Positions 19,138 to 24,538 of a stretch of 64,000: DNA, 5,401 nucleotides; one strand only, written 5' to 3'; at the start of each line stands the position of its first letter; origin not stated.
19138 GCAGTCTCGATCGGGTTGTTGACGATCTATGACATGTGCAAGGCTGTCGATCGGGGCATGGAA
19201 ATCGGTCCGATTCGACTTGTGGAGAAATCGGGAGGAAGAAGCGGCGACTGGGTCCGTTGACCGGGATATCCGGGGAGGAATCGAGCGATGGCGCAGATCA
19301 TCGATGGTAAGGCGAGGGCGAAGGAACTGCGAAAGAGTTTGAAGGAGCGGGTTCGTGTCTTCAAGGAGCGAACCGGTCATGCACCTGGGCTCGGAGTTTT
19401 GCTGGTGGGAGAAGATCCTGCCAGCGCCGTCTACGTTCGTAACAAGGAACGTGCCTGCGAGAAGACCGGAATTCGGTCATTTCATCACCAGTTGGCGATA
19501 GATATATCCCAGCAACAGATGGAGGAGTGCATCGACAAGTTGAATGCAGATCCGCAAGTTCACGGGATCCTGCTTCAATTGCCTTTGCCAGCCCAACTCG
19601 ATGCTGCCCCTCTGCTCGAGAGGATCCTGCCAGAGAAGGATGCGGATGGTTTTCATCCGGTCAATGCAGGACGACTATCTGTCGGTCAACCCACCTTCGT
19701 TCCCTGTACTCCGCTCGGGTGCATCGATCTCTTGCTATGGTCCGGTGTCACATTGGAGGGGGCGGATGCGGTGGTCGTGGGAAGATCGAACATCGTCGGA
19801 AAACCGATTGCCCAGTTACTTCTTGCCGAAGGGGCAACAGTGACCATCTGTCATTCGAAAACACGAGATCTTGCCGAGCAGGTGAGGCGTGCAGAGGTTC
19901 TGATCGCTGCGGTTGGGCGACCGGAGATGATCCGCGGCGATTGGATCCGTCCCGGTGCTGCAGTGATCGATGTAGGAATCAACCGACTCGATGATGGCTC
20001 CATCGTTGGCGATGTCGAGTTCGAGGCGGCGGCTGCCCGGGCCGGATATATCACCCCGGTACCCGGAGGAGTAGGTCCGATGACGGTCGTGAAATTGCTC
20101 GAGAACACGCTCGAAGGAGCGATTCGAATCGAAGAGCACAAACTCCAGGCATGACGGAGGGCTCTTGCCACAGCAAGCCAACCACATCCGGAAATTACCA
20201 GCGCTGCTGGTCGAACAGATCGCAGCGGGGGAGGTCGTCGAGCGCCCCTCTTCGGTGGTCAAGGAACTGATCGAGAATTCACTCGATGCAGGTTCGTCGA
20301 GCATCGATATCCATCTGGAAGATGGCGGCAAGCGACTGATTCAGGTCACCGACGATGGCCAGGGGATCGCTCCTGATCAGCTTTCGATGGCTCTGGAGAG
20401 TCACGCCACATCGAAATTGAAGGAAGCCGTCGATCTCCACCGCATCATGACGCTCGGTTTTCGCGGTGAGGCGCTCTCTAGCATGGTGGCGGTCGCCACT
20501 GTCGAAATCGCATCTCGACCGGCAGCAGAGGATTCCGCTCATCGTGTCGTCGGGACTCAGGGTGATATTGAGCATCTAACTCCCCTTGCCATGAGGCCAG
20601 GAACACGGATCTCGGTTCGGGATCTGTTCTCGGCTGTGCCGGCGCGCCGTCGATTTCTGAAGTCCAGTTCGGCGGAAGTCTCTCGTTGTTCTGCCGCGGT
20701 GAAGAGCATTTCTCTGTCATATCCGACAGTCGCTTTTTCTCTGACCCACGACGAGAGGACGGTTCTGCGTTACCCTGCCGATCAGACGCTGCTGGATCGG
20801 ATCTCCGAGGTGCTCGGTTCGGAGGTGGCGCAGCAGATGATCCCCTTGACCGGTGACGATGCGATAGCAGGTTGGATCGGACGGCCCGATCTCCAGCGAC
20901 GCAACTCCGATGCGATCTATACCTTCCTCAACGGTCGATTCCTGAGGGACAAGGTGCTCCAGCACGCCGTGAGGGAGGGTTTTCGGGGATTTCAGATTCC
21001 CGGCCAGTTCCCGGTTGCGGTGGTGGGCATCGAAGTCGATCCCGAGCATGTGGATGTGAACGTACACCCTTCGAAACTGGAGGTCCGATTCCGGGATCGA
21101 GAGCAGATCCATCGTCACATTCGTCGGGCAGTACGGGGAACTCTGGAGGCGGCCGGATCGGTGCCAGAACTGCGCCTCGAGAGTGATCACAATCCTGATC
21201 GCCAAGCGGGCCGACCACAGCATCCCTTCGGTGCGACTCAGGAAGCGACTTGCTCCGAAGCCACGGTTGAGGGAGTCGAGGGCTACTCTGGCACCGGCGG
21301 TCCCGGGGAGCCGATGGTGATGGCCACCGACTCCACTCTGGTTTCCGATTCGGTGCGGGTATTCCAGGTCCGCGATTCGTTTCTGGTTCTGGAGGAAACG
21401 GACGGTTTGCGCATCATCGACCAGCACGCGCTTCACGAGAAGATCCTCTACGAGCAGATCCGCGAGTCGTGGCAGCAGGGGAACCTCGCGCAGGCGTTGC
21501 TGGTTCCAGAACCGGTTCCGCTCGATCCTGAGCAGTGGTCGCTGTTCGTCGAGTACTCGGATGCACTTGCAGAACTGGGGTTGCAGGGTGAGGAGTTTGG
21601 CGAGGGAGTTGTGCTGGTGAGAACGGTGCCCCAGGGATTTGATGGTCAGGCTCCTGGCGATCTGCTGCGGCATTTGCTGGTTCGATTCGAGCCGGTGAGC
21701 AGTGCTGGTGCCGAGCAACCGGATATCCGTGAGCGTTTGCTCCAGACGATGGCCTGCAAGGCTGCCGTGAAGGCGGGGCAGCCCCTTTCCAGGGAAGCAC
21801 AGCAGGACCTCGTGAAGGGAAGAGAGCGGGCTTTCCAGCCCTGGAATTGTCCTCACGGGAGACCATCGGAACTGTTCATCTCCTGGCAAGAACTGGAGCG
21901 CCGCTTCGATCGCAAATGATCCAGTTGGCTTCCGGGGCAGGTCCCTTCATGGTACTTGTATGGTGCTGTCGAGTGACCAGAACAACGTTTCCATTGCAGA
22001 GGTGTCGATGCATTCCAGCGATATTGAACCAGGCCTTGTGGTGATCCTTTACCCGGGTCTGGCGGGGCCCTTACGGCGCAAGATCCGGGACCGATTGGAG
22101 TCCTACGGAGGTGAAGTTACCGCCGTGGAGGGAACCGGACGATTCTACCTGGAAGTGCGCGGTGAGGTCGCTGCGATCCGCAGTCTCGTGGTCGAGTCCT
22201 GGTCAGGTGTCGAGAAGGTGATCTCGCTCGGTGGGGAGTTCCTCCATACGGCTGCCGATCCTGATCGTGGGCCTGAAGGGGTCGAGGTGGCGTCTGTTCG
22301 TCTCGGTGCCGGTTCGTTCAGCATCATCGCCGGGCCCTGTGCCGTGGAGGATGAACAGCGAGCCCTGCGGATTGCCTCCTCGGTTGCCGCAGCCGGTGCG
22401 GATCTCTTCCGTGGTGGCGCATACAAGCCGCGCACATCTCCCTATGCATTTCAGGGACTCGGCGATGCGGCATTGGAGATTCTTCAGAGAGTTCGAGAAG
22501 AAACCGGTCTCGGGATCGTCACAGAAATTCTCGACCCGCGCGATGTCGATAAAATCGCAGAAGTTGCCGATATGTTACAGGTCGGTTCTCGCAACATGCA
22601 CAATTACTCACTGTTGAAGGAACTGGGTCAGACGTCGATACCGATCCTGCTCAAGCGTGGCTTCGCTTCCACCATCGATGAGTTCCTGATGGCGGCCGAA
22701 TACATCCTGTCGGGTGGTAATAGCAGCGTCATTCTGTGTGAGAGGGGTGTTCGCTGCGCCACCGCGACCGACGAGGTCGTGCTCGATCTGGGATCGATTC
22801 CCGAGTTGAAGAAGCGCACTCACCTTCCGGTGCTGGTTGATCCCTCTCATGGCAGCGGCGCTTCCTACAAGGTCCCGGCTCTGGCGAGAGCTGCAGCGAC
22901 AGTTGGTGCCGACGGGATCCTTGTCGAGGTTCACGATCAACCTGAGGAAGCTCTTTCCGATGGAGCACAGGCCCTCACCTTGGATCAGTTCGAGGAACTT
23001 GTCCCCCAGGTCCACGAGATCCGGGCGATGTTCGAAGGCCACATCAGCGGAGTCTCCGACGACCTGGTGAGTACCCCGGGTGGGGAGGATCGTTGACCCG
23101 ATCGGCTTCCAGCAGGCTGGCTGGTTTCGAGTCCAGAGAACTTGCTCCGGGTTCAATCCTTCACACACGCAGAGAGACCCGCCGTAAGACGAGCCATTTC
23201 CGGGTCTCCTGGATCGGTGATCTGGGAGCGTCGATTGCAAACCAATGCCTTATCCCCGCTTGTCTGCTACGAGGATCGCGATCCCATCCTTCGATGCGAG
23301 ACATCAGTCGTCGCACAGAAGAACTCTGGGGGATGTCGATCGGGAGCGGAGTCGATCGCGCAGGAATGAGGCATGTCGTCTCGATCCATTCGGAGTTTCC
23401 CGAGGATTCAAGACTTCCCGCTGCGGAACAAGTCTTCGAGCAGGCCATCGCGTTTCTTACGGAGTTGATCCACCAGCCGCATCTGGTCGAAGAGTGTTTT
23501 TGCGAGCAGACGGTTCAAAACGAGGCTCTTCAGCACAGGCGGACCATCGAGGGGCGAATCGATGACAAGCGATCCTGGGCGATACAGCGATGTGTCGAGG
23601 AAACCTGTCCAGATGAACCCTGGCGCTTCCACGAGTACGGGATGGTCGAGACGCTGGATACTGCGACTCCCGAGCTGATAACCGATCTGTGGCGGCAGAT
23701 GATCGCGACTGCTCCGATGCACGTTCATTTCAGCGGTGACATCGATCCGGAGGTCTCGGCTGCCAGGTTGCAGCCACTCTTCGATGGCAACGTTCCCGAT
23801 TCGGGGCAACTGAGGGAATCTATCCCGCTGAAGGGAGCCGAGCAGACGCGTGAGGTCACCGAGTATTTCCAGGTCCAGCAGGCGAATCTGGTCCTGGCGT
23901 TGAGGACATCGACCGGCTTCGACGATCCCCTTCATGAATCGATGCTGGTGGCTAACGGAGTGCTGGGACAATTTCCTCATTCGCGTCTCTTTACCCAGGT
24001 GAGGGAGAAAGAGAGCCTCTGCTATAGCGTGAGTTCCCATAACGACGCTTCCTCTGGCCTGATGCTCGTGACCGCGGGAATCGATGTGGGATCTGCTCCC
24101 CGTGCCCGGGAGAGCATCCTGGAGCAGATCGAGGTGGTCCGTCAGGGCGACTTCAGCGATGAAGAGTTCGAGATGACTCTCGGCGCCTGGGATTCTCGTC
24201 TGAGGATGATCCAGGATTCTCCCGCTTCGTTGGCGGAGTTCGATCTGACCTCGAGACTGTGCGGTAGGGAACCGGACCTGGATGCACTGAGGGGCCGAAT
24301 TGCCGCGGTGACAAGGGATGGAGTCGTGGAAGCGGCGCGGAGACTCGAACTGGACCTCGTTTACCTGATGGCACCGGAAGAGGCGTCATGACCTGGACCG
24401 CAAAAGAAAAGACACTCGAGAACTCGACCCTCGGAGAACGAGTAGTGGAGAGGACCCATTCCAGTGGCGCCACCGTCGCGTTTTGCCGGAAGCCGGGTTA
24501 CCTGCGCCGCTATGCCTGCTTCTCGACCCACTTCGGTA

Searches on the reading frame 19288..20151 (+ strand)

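Call 28: search_protein_families(library=pfam, proteins=[window:19288-20151:+], max_evalue=0.00001)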
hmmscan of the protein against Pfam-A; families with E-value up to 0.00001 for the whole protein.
window:19288-20151:+ (288 aa): 2 families
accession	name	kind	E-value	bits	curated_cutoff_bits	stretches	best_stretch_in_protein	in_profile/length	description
PF02882.25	THF_DHG_CYH_C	-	8e-68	227.2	27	1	123-278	1-156/160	Tetrahydrofolate dehydrogenase/cyclohydrolase, NAD(P)-binding domain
PF00763.28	THF_DHG_CYH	-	2.7e-39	134.5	32.8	1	5-120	1-115/115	Tetrahydrofolate dehydrogenase/cyclohydrolase, catalytic domain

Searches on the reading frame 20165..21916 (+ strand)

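Call 28: search_protein_families(library=pfam, proteins=[window:20165-21916:+], max_evalue=0.00001)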
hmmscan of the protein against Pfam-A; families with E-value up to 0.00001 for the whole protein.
window:20165-21916:+ (584 aa): 4 families
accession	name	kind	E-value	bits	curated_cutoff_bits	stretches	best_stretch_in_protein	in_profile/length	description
PF08676.16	MutL_C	-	5e-35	120.7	25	1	400-541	2-142/142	MutL C terminal dimerisation domain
PF01119.25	DNA_mis_repair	-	1.4e-33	115.4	26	1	213-327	1-118/119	DNA mismatch repair protein, C-terminal domain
PF13589.12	HATPase_c_3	-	2.3e-11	44.3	25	1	29-124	4-99/137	Histidine kinase-, DNA gyrase B-, and HSP90-like ATPase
PF02518.31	HATPase_c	-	1.1e-07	32.7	26.4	1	26-82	4-63/111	Histidine kinase-, DNA gyrase B-, and HSP90-like ATPase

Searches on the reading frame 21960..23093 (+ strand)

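Call 28: search_protein_families(library=pfam, proteins=[window:21960-23093:+], max_evalue=0.00001)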
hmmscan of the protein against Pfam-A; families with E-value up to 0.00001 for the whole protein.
window:21960-23093:+ (378 aa): 2 families
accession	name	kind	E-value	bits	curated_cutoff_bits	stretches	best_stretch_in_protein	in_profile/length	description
PF00793.26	DAHP_synth_1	-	4.6e-74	249.2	25.5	1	112-355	9-265/270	DAHP synthetase I family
PF03102.20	NeuB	-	3.1e-09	37.1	22.1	1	167-358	53-236/241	NeuB family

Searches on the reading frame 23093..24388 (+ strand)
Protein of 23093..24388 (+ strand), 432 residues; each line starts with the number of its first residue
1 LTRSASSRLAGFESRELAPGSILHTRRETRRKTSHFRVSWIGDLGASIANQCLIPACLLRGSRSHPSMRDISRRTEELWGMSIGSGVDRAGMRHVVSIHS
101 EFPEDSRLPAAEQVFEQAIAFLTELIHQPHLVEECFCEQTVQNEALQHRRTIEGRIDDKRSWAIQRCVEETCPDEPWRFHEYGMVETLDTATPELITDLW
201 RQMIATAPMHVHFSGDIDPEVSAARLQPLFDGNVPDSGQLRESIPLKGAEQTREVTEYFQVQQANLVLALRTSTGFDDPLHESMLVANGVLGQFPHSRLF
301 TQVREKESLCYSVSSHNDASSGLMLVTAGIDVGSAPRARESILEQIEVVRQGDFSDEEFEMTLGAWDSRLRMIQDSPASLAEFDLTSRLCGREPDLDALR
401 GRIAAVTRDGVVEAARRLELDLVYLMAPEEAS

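Call 28: search_protein_families(library=pfam, proteins=[window:23093-24388:+], max_evalue=0.00001)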
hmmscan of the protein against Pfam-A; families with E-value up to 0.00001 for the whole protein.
window:23093-24388:+ (432 aa): 1 family
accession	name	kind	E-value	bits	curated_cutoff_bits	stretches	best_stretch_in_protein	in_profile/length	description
PF05193.26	Peptidase_M16_C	-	1.2e-22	81.1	23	1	192-361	3-176/181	Peptidase M16 inactive domain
